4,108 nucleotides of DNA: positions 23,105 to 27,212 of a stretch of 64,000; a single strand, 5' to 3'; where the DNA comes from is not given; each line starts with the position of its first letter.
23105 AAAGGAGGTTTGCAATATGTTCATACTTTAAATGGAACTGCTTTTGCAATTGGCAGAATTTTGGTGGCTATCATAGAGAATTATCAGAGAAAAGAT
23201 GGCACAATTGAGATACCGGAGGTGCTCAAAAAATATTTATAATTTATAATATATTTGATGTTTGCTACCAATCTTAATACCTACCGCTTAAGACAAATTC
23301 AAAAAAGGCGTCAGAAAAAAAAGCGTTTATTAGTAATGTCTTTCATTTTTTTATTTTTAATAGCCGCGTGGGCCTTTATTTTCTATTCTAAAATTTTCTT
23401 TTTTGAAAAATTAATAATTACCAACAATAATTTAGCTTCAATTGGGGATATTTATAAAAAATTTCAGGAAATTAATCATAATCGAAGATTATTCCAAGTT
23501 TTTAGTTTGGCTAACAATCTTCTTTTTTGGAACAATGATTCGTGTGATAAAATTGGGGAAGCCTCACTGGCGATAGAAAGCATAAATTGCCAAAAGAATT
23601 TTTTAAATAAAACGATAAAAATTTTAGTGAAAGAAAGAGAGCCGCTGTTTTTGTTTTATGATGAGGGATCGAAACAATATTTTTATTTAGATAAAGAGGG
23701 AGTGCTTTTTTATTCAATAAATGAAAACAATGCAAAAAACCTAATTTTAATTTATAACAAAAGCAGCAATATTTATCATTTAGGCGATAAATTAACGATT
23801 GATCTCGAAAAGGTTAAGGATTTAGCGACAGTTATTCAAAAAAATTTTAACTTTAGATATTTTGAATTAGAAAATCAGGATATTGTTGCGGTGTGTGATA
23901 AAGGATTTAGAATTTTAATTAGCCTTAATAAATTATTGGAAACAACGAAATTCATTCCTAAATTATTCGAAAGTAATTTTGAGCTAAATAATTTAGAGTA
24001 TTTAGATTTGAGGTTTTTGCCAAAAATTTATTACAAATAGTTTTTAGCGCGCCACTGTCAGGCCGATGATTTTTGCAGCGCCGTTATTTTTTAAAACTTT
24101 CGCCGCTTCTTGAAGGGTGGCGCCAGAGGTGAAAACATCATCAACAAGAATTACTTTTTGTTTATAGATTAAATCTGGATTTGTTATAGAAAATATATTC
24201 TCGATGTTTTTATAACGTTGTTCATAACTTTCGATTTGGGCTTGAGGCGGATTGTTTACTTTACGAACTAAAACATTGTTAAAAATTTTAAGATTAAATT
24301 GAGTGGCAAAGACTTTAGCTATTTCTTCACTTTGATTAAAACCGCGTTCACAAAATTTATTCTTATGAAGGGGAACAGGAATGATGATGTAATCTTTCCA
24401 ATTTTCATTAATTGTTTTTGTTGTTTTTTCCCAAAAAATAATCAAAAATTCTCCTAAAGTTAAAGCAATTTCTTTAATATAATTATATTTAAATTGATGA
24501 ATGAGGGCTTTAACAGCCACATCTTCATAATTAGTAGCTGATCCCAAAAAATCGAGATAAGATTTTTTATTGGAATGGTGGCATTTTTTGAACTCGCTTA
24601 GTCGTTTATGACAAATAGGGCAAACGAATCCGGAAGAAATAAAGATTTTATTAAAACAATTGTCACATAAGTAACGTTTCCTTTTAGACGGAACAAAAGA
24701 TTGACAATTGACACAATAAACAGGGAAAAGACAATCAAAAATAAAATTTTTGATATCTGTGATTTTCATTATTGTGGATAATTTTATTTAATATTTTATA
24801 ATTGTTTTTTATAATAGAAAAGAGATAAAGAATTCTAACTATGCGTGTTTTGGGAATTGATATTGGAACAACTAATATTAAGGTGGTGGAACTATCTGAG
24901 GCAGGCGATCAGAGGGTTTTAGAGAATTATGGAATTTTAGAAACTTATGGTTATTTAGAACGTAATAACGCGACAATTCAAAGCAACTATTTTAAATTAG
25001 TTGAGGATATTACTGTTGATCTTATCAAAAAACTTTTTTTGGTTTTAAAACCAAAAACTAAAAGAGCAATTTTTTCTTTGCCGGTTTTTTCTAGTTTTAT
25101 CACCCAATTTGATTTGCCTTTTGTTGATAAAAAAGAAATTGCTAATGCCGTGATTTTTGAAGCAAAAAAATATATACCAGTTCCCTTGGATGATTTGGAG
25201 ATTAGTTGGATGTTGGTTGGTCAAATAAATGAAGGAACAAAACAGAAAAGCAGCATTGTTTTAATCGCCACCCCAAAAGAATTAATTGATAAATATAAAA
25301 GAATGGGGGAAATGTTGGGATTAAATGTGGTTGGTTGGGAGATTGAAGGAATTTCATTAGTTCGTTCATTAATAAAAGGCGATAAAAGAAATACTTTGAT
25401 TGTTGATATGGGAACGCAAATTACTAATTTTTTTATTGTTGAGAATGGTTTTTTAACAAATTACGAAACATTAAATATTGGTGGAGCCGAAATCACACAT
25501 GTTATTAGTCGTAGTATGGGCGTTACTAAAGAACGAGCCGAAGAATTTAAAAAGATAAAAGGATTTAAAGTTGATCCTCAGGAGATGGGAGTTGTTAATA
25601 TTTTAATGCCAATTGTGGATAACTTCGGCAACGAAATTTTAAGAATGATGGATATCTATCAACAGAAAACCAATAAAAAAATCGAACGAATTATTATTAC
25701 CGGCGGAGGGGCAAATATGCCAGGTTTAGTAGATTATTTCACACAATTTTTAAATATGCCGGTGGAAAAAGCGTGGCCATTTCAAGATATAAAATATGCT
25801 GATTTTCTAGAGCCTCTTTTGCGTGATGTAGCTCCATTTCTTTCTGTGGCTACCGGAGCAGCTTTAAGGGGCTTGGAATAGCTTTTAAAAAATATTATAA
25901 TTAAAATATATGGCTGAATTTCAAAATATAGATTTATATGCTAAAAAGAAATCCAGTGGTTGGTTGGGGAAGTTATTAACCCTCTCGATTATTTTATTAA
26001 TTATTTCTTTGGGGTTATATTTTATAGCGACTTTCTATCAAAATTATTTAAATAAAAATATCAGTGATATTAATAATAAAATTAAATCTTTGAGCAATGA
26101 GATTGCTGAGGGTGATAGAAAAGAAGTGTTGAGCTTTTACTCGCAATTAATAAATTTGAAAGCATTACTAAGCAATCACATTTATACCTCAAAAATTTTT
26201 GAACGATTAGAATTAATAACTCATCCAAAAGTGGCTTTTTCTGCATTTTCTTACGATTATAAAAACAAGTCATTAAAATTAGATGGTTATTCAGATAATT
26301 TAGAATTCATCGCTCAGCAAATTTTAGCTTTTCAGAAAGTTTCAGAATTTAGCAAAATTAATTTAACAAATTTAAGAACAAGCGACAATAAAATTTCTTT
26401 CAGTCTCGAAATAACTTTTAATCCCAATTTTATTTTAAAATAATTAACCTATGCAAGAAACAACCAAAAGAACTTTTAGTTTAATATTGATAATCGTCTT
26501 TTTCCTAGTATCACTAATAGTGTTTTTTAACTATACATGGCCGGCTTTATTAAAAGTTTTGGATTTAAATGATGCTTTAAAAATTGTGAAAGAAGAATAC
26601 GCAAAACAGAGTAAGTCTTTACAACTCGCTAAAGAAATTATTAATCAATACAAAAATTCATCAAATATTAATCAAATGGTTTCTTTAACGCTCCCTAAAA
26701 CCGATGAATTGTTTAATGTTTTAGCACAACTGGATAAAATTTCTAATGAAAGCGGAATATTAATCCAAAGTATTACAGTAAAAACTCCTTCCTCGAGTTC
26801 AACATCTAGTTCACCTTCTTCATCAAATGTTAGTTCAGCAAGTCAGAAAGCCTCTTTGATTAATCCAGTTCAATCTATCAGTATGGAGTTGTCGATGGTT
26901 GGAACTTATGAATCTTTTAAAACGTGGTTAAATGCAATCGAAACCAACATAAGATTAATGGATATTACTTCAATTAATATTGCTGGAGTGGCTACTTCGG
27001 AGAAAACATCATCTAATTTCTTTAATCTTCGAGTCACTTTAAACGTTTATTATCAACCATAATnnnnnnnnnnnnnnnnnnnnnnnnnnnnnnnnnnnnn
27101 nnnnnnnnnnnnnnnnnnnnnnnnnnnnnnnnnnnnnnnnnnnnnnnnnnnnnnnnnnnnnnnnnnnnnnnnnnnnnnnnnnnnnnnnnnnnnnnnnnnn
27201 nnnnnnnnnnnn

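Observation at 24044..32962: Complete type IV pilus operon with two PilB paralogs, divergent ComFC and an LTD surface protein: a DNA-uptake/attachment module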

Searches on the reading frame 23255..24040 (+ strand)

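Call 4: search_protein_families(library=pfam, proteins=[window:23255-24040:+], max_evalue=0.01)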
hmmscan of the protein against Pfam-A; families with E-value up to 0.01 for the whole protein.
window:23255-24040:+ (261 aa): 0 families

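Call 14: search_protein_families(library=ncbifam, proteins=[window:23255-24040:+], max_evalue=0.001)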
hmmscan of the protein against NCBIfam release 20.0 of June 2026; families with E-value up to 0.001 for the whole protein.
window:23255-24040:+ (261 aa): 0 families

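Call 64: search_protein_families(library=pfam, proteins=[window:23255-24040:+], max_evalue=5)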
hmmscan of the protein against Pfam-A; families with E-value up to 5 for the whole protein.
window:23255-24040:+ (261 aa): 1 family
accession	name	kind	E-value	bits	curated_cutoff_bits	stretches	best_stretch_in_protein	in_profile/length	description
PF18108.7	QSOX_Trx1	-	0.26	12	23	1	156-191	20-53/108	QSOX Trx-like domain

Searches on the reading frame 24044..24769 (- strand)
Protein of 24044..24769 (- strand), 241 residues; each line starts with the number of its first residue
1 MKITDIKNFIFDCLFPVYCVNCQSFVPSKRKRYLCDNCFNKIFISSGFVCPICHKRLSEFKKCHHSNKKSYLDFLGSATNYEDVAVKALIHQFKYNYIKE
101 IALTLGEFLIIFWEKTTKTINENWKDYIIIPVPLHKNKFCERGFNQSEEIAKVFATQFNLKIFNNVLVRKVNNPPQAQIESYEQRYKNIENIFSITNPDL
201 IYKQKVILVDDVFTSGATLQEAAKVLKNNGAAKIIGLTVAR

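Call 3: search_protein_families(library=pfam, proteins=[window:24044-24769:-], max_evalue=0.01)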
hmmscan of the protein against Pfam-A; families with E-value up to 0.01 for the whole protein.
window:24044-24769:- (241 aa): 5 families
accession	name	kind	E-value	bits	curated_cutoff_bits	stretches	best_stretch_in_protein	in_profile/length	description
PF00156.33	Pribosyltran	-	1.1e-08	34.9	26.3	1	147-238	44-122/158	Phosphoribosyl transferase domain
PF18912.6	DZR_2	-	9.2e-07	29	27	1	11-64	2-53/56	Double zinc ribbon domain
PF07191.17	Zn_ribbon_6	-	0.00028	21.2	25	1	18-64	2-46/67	Double zinc ribbon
PF24390.1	PRTase-CE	-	0.00095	19.6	27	1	57-229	5-131/253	PRTase-CE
PF14681.12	UPRTase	-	0.004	17.1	27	1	193-235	110-154/206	Uracil phosphoribosyltransferase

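Call 14: search_protein_families(library=ncbifam, proteins=[window:24044-24769:-], max_evalue=0.001)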
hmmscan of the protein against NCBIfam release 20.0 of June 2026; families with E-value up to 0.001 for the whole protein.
window:24044-24769:- (241 aa): 18 families
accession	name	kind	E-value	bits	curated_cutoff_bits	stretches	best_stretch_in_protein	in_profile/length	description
TIGR00201.1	comF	subfamily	3.6e-29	102.1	233.55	1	35-241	1-190/190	ComF family protein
NF008616.0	PRK11595.1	equivalog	1.6e-28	99.8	304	1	18-237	7-221/227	DNA utilization protein GntX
TIGR01251.1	ribP_PPkin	subfamily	3.3e-06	26.2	113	1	203-236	210-243/309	ribose-phosphate diphosphokinase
NF002620.0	PRK02277.1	subfamily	6.5e-06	25.9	115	1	185-234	124-172/201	orotate phosphoribosyltransferase-like protein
NF002095.0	PRK00934.1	equivalog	8.1e-06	25.2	296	1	196-236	197-238/287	ribose-phosphate diphosphokinase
NF002636.0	PRK02304.1-5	equivalog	9e-06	25.3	125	1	165-232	80-146/176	adenine phosphoribosyltransferase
NF002686.0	PRK02458.1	equivalog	1e-05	25.1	506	1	132-235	154-250/323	ribose-phosphate diphosphokinase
TIGR01090.1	apt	equivalog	1.1e-05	25.6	185.85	1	164-232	71-138/169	adenine phosphoribosyltransferase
NF002320.0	PRK01259.1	subfamily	1.7e-05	24.3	297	1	201-236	212-247/316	ribose-phosphate diphosphokinase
NF005537.0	PRK07199.1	subfamily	5.6e-05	22.4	322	1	196-236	204-244/301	ribose-phosphate diphosphokinase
NF002758.0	PRK02812.1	equivalog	0.00015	21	518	1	167-236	197-263/330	ribose-phosphate pyrophosphokinase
NF002632.0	PRK02304.1-1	equivalog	0.00016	21.5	243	1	164-231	81-147/183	adenine phosphoribosyltransferase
NF002634.0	PRK02304.1-3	equivalog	0.00016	21.4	170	1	164-232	80-147/182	adenine phosphoribosyltransferase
NF005299.0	PRK06827.1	subfamily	0.00018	20.3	327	1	203-235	265-297/383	phosphoribosylpyrophosphate synthetase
TIGR01203.1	HGPRTase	equivalog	0.00019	21.2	150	1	163-234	41-116/167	hypoxanthine phosphoribosyltransferase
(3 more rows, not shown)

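Call 29: search_solved_structures(query=window:24044-24766:-, max_evalue=0.01, show_alignments=1)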
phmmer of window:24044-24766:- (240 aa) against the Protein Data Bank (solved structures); distinct sequences matched with E-value up to 0.01: 0.

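Call 31: find_homologous_proteins(query=window:24044-24766:-, max_evalue=1e-10)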
Query window:24044-24766:- (240 aa): 2685 proteins with E <= 1e-10 among 3163 candidates; the best 120 are listed.
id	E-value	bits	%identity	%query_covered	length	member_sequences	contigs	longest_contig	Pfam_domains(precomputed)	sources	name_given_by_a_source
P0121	9.2e-117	407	73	98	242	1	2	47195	PF24390.2,PF00156.34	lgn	-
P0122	8.5e-116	404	70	100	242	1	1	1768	PF18912.7,PF00156.34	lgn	-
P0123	2.4e-114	399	70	100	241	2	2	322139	PF00156.34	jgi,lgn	jgi:ComF family protein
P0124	5.8e-113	394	70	98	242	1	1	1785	PF18912.7,PF00156.34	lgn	-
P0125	1.3e-102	360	99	70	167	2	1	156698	PF00156.34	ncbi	ncbi:MAG: ComF family protein [Minisyncoccia bacterium]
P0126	1.5e-87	311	56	100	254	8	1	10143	PF18912.7,PF00156.34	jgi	jgi:ComF family protein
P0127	1.1e-83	299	57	96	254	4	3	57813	PF18912.7,PF00156.34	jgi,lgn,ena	-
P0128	1.5e-83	298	55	100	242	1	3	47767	PF18912.7,PF00156.34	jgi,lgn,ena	-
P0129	8.8e-80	286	53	100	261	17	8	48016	PF00156.34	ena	-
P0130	2.0e-78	281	53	100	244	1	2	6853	PF18912.7,PF00156.34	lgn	-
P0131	2.6e-77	278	51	100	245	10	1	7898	PF18912.7,PF00156.34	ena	-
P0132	3.3e-75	271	53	99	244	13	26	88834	PF18912.7,PF00156.34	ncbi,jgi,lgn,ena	jgi:ComF family protein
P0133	5.1e-71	257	50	98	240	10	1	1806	PF18912.7,PF00156.34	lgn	-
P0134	5.9e-71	257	49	100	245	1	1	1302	PF18912.7,PF00156.34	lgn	-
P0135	1.5e-69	252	47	98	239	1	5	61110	PF18912.7,PF00156.34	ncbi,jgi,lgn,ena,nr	ncbi:MAG TPA: ComF family protein [Candidatus Paceibacterota bacterium]|nr:ComF family protein [Cand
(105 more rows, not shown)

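Call 33: find_related_loci(query=A1, collection=metagenome_contigs, flank=10000)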
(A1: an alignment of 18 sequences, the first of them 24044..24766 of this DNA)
Query A1 (240 aa) in metagenome_contigs; peptide patterns used: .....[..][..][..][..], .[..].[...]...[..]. (x = any residue, [..] = any of these).
600 stretches matched a pattern (row limit reached: there are more); 579 encode a relative of the query (tblastn E <= 1e-3); the best 80 are kept; 80 distinct loci.
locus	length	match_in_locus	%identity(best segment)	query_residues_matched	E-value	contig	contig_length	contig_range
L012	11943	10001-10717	56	2-240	5e-93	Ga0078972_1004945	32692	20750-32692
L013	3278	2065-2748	44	10-240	2e-52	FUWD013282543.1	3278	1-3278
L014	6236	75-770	41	8-240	1e-50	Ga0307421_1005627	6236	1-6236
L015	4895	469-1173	41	5-240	4e-50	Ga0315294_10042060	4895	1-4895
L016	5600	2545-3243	40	1-240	3e-50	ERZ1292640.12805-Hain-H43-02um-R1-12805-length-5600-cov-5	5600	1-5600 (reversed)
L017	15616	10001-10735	39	2-240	2e-49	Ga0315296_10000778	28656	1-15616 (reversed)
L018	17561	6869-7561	38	1-240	3e-49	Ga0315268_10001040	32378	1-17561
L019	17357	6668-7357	41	10-240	6e-49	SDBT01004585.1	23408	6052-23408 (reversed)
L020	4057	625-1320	39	3-240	2e-48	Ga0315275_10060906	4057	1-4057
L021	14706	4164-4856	36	2-240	1e-47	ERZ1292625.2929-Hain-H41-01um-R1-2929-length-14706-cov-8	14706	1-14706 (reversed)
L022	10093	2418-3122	38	5-240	8e-47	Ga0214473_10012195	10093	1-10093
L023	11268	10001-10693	38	2-240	7e-47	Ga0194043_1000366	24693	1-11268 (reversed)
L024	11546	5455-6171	40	1-240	2e-46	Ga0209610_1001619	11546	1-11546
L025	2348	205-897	40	5-240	1e-46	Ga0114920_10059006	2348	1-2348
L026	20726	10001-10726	37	1-240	4e-46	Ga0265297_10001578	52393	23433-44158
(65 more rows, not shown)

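Call 84: predict_structure(alignment_id=A1)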
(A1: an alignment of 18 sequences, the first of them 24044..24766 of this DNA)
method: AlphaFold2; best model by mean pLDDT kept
length: 240 residues; sequences in the alignment: 18
mean_pLDDT: 92.6   pTM: 0.88
mean pLDDT of the five models: 92.6, 91.7, 91.7, 91.4, 91.1
residues with pLDDT >= 90: 180; 70-90: 59; 50-70: 1; < 50: 0
segments of 3 or more residues with pLDDT < 50: none
pLDDT, mean of each block of 10 residues (from residue 1): 88 92 92 95 95 88 81 96 95 93 97 93 95 93 95 97 94 82 85 95 97 89 97 97
secondary structure, 60 per line:
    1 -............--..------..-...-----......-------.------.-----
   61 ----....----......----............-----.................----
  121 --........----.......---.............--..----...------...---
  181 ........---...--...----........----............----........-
elements in order: H2-13 H35-40 H65-68 E73-78 H83-94 H100-116 E126-130 H135-141 H145-157 E166-168 H181-188 E192-194 E204-211 H216-227 E232-239

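Call 86: fold_search(model_id=the predicted structure, library=pdb)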
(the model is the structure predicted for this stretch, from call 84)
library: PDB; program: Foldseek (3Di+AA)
matches with E <= 10: 1288; with E <= 0.001: 61
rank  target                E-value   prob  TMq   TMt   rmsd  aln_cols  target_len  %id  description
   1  7p0h_A                1.3e-08  1.00  0.58  0.36   4.3       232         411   22  Crystal structure of Helicobacter pylori ComF fused to an artificial alphaREP crystallization helper(named B2) (released 2022-04-06)
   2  1ecb_A                2.6e-05  1.00  0.36  0.20   5.6       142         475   18  ESCHERICHIA COLI GLUTAMINE PHOSPHORIBOSYLPYROPHOSPHATE (PRPP) AMIDOTRANSFERASE COMPLEXED WITH 2 GMP, 1 MG PER SUBUNIT (released 1998-04-15)
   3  6czf_D                2.8e-05  1.00  0.37  0.20   6.3       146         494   18  The structure of E. coli PurF in complex with ppGpp-Mg (released 2018-10-10)
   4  1ecb_B                2.9e-05  1.00  0.36  0.20   5.2       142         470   18  ESCHERICHIA COLI GLUTAMINE PHOSPHORIBOSYLPYROPHOSPHATE (PRPP) AMIDOTRANSFERASE COMPLEXED WITH 2 GMP, 1 MG PER SUBUNIT (released 1998-04-15)
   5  8w7d_A                4.4e-05  1.00  0.36  0.20   6.0       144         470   19  Crystal structure of EcPPAT-FR901483 complex (released 2023-12-13)
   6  8zvd                  5.0e-05  1.00  0.43  0.28   7.2       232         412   15  ShosT with phosphate (released 2025-04-09)
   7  8w7d_D                7.3e-05  1.00  0.34  0.19   5.6       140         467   18  Crystal structure of EcPPAT-FR901483 complex (released 2023-12-13)
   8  1o5o_A                7.3e-05  1.00  0.40  0.44   6.0       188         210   15  Crystal structure of Uracil phosphoribosyltransferase (TM0721) from Thermotoga maritima at 2.30 A resolution (released 2003-10-14)
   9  8zvb                  7.8e-05  1.00  0.44  0.29   6.9       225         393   14  The ShosTA toxin-antitoxin system provides phage defence (released 2025-04-09)
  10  1ecb_C                8.3e-05  1.00  0.37  0.20   6.0       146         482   18  ESCHERICHIA COLI GLUTAMINE PHOSPHORIBOSYLPYROPHOSPHATE (PRPP) AMIDOTRANSFERASE COMPLEXED WITH 2 GMP, 1 MG PER SUBUNIT (released 1998-04-15)
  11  1ecf_B                8.3e-05  1.00  0.34  0.18   8.0       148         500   19  ESCHERICHIA COLI GLUTAMINE PHOSPHORIBOSYLPYROPHOSPHATE (PRPP) AMIDOTRANSFERASE (released 1996-11-08)
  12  1ecf_A                9.5e-05  1.00  0.35  0.18   8.0       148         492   19  ESCHERICHIA COLI GLUTAMINE PHOSPHORIBOSYLPYROPHOSPHATE (PRPP) AMIDOTRANSFERASE (released 1996-11-08)
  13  1ecb_D                1.0e-04  1.00  0.35  0.19   5.2       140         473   17  ESCHERICHIA COLI GLUTAMINE PHOSPHORIBOSYLPYROPHOSPHATE (PRPP) AMIDOTRANSFERASE COMPLEXED WITH 2 GMP, 1 MG PER SUBUNIT (released 1998-04-15)
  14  8w7d_C                1.1e-04  1.00  0.37  0.20   5.2       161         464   17  Crystal structure of EcPPAT-FR901483 complex (released 2023-12-13)
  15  6czf_B                1.2e-04  1.00  0.34  0.18   7.9       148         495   19  The structure of E. coli PurF in complex with ppGpp-Mg (released 2018-10-10)
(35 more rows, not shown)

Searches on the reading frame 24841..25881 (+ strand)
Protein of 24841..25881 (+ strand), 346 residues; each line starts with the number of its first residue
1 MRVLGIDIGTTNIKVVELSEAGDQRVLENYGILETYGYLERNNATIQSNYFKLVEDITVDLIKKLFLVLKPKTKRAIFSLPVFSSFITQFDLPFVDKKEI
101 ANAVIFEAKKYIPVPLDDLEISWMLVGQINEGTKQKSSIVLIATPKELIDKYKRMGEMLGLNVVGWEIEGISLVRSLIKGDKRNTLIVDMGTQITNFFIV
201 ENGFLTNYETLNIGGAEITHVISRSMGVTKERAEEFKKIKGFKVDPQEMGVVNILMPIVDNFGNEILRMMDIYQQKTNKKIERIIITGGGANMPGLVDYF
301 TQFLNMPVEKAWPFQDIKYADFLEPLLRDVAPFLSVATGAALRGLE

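Call 3: search_protein_families(library=pfam, proteins=[window:24841-25881:+], max_evalue=0.01)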
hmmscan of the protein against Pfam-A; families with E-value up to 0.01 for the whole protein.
window:24841-25881:+ (346 aa): 4 families
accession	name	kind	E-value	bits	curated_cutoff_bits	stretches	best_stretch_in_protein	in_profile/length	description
PF11104.14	PilM_2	-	1e-35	123.7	27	1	5-344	1-339/340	Type IV pilus assembly protein PilM;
PF14450.12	FtsA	-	3.1e-13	50.6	31.8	1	187-313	2-112/127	Cell division protein FtsA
PF06723.19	MreB_Mbl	-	0.00025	20.4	27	0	283-311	276-304/327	MreB/Mbl protein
PF25216.1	Volactin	-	0.009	16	35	0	169-301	152-288/321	Volactin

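Call 14: search_protein_families(library=ncbifam, proteins=[window:24841-25881:+], max_evalue=0.001)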
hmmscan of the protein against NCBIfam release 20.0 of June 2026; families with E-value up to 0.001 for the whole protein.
window:24841-25881:+ (346 aa): 7 families
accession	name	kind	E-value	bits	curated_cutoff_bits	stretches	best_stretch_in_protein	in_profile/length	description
TIGR01175.1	pilM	subfamily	4.7e-46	157.4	133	1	3-345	5-348/348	type IV pilus assembly protein PilM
NF045709.1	Amuc_1101_fam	equivalog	3.9e-26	92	650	1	60-344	60-349/608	Amuc_1101 family PilM-like pilus complex protein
TIGR01174.1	ftsA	equivalog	1.4e-17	63.9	175.85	1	132-313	143-347/371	cell division protein FtsA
NF011660.0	PRK15080.1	equivalog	3.8e-09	36.1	182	1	183-310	141-257/277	ethanolamine utilization protein EutJ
TIGR02529.1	EutJ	subfamily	7.4e-07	28.9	152.1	1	183-310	108-224/239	ethanolamine utilization protein EutJ family protein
NF045748.1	MPN316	equivalog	1.2e-06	28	500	1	129-285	149-304/424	MPN316 family protein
NF010540.1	PRK13929.1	exception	0.00081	18.6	515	0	283-311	281-309/334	rod-share determining protein MreBH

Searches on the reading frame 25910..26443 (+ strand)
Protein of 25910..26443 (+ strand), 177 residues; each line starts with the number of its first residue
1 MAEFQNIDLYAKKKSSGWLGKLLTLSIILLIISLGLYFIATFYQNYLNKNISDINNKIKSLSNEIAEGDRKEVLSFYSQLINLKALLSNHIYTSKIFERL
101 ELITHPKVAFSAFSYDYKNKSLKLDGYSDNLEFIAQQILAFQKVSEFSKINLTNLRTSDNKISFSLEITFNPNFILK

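Call 3: search_protein_families(library=pfam, proteins=[window:25910-26443:+], max_evalue=0.01)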
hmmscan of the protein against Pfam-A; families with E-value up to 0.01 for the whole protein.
window:25910-26443:+ (177 aa): 1 family
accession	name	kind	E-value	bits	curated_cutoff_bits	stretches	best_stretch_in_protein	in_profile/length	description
PF05137.18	PilN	-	0.00069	20.1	22.8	1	96-169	2-77/78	Fimbrial assembly protein (PilN)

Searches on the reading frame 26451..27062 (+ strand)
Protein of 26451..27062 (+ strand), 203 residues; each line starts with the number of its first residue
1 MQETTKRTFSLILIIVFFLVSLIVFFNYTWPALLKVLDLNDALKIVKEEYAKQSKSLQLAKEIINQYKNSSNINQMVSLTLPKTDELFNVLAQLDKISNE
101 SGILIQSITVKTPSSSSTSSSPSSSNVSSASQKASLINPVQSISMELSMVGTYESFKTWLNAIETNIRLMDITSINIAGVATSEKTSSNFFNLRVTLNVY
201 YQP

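Call 3: search_protein_families(library=pfam, proteins=[window:26451-27062:+], max_evalue=0.01)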
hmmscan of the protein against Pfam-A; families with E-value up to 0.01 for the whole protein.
window:26451-27062:+ (203 aa): 2 families
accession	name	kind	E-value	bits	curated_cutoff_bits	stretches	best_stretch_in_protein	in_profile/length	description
PF04350.18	PilO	-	9.8e-05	23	22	0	143-200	87-141/145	Pilus assembly protein, PilO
PF10741.14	T2SSM_b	-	0.0013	19.1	21.7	0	123-201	35-109/111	Type II secretion system (T2SS), protein M subtype b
